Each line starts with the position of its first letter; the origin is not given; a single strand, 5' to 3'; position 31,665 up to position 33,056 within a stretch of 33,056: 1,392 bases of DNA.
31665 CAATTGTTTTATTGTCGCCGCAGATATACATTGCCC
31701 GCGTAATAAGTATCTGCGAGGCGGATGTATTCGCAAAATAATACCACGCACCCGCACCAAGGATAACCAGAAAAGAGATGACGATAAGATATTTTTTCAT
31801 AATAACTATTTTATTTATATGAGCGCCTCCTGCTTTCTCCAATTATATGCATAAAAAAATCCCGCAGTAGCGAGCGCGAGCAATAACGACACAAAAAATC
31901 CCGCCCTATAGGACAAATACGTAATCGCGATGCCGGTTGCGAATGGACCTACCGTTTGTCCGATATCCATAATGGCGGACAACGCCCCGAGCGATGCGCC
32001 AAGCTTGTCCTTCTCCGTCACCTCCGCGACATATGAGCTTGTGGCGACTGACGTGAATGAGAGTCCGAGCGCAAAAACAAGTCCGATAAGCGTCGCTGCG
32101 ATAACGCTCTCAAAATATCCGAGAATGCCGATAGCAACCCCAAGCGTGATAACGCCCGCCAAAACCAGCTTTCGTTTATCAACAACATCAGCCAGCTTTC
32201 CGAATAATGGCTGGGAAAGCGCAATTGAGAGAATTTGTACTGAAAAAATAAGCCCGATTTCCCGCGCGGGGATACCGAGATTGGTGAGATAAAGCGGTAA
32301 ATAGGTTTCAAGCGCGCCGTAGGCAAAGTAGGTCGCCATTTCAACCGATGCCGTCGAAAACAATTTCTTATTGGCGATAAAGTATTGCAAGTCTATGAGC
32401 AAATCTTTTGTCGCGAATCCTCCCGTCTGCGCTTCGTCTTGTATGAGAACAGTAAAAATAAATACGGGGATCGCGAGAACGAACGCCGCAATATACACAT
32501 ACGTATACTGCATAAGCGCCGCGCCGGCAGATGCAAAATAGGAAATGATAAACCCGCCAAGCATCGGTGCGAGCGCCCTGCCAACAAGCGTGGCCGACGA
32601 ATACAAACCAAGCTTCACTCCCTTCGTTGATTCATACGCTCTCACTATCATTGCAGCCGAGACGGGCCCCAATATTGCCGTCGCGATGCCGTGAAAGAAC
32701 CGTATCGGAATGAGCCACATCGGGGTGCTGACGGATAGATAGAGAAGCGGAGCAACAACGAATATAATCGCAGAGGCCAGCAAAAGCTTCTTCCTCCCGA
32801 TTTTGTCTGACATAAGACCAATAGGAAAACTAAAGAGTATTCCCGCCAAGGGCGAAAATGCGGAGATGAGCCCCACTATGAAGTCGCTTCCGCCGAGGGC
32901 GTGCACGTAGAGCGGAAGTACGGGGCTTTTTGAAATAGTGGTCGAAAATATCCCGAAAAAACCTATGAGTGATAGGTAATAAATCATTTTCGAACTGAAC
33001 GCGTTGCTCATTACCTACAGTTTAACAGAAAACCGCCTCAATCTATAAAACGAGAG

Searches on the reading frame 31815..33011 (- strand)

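Call 84: search_protein_families(library=pfam, proteins=[window:31815-33011:-], max_evalue=0.00001)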
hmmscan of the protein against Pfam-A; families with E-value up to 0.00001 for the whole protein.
window:31815-33011:- (398 aa): 4 families
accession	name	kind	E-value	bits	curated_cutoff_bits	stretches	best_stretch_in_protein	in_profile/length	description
PF07690.21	MFS_1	-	2.9e-47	161.7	33.4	2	15-248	3-235/347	Major Facilitator Superfamily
PF12832.13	MFS_1_like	-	4.5e-13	49.4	25.2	2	229-391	13-181/373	MFS_1 like family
PF05977.19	MFS_3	-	8.8e-11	41.4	27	1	9-172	14-180/524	Transmembrane secretion effector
PF00083.30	Sugar_tr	-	3.1e-08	33.4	22.3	0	248-385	44-187/452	Sugar (and other) transporter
